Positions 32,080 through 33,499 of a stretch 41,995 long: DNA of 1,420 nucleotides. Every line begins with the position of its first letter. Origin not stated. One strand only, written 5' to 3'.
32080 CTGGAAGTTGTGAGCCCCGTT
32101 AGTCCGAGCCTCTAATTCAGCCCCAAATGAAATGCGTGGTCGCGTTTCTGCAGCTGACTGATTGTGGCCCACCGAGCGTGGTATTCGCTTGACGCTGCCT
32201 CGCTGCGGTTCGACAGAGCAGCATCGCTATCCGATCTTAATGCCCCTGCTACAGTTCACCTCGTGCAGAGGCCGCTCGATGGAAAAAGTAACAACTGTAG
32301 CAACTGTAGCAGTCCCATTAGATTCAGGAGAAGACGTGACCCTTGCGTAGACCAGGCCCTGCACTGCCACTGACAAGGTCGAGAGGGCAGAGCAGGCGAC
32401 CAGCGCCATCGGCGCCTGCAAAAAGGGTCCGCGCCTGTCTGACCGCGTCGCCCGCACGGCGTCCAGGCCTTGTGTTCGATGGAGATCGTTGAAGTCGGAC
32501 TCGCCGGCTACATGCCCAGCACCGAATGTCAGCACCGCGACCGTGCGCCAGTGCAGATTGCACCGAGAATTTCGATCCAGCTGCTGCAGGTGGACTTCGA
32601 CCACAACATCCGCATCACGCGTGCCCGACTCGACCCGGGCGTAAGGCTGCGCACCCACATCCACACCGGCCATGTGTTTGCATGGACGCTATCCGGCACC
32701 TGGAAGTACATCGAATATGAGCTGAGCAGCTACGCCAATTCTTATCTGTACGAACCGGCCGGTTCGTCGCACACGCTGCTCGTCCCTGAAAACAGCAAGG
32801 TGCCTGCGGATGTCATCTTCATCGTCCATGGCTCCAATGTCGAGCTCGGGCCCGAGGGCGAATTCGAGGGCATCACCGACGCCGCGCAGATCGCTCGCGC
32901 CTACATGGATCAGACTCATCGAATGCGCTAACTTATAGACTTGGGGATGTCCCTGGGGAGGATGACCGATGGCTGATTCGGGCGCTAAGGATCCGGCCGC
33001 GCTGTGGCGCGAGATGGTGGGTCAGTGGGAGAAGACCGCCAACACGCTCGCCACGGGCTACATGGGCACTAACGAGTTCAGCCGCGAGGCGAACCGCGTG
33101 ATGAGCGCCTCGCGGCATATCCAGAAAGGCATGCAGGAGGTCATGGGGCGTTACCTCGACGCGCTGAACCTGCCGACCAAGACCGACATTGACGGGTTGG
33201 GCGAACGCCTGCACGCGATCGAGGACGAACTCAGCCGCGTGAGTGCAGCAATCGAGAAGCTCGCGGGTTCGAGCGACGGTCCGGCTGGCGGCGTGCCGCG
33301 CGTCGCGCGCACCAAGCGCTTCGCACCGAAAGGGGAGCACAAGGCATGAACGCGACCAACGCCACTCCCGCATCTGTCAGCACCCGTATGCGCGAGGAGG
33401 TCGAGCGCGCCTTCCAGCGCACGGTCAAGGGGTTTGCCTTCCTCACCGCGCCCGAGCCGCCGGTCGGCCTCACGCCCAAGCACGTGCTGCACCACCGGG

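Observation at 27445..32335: A ~4.7-kb lower-GC two-gene cassette bracketed by ~100-bp imperfect direct repeats built from five colinear identical blocks with conserved hairpin potential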

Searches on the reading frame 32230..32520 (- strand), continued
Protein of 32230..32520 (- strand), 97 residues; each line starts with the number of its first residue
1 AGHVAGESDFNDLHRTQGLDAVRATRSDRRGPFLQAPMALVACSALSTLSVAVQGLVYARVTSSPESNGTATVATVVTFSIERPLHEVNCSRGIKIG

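Call 106: search_protein_families(library=pfam, proteins=[L025:1-1143:+, L025:1548-1835:+, L025:1846-4119:+, L025:4064-4402:+, L025:4711-5961:+, L025:5876-6508:+, L025:6490-7701:+, L025:7698-8228:+, L025:8225-8629:+, L025:8595-10157:+], max_evalue=0.001)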
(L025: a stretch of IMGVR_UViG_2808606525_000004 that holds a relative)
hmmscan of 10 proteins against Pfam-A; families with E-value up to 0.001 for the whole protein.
L025:1-1143:+ (380 aa): 3 families
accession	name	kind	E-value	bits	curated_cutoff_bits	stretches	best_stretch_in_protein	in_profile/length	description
PF22022.2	Phage_int_M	-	1.8e-28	99.1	27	1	80-174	1-95/96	Phage integrase central domain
PF13356.12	Arm-DNA-bind_3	-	1.1e-18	67.6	27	1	3-66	22-83/83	Arm DNA-binding domain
PF00589.27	Phage_integrase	-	2.7e-15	57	27.1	1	197-356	5-167/172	Phage integrase family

L025:1548-1835:+ (95 aa): 1 family
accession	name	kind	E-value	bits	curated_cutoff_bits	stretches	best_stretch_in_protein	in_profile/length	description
PF05930.18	Phage_AlpA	-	6.4e-09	36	21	1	41-87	2-48/51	Prophage CP4-57 regulatory protein (AlpA)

L025:1846-4119:+ (757 aa): 2 families
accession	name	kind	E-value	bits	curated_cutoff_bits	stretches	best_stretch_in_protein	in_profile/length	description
PF13148.11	DUF3987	-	5.8e-70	236.7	27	1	343-684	1-363/364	Protein of unknown function (DUF3987)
PF13362.12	Toprim_3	-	1.7e-13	51.2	27.2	1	191-288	2-92/95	Toprim domain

L025:4064-4402:+ (112 aa): 0 families

L025:4711-5961:+ (416 aa): 1 family
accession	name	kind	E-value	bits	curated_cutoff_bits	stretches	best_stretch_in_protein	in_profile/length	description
PF05065.19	Phage_capsid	-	2.1e-35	122.9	24.2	1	153-411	9-278/280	Phage capsid family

L025:5876-6508:+ (210 aa): 1 family
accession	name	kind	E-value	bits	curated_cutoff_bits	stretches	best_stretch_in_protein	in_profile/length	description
PF04586.22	Peptidase_S78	-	1.7e-43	149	21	1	41-190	8-160/165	Caudovirus prohead serine protease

L025:6490-7701:+ (403 aa): 1 family
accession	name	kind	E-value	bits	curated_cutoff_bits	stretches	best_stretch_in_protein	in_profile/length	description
PF04860.17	Phage_portal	-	1.8e-100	336.7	39.1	1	49-376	3-321/321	Phage portal protein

L025:7698-8228:+ (176 aa): 0 families

L025:8225-8629:+ (134 aa): 1 family
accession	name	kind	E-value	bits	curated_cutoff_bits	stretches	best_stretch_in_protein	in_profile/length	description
PF05119.17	Terminase_4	-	9.7e-11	42.4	24.7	1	49-83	3-37/98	Phage terminase, small subunit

L025:8595-10157:+ (520 aa): 3 families
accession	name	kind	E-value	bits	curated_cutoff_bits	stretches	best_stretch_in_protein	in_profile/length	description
PF20441.4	TerL_nuclease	-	4.6e-53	180.7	24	1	227-505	2-284/286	Terminase large subunit, endonuclease domain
PF03354.21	TerL_ATPase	-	4.1e-29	102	23.7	1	48-219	1-176/178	Terminase large subunit, ATPase domain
PF03237.21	Terminase_6N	-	3.4e-06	27.3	22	1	76-210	4-142/215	Terminase large subunit, T4likevirus-type, N-terminal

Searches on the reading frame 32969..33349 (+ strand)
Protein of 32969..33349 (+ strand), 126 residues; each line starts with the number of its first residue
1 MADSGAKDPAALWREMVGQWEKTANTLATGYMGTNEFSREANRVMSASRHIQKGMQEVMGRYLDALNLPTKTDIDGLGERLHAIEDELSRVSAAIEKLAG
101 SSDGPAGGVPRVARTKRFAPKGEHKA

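Call 41: search_protein_families(library=pfam, proteins=[window:32969-33349:+], max_evalue=0.01)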
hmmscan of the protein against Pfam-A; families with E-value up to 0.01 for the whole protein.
window:32969-33349:+ (126 aa): 2 families
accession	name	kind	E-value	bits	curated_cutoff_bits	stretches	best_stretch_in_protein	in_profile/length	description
PF09712.15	PHA_synth_III_E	-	4.9e-07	29.8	25.7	1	12-89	231-308/311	Poly(R)-hydroxyalkanoic acid synthase subunit (PHA_synth_III_E)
PF05597.16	Phasin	-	0.0025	18.3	28.8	1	35-92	68-125/126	Poly(hydroxyalcanoate) granule associated protein (phasin)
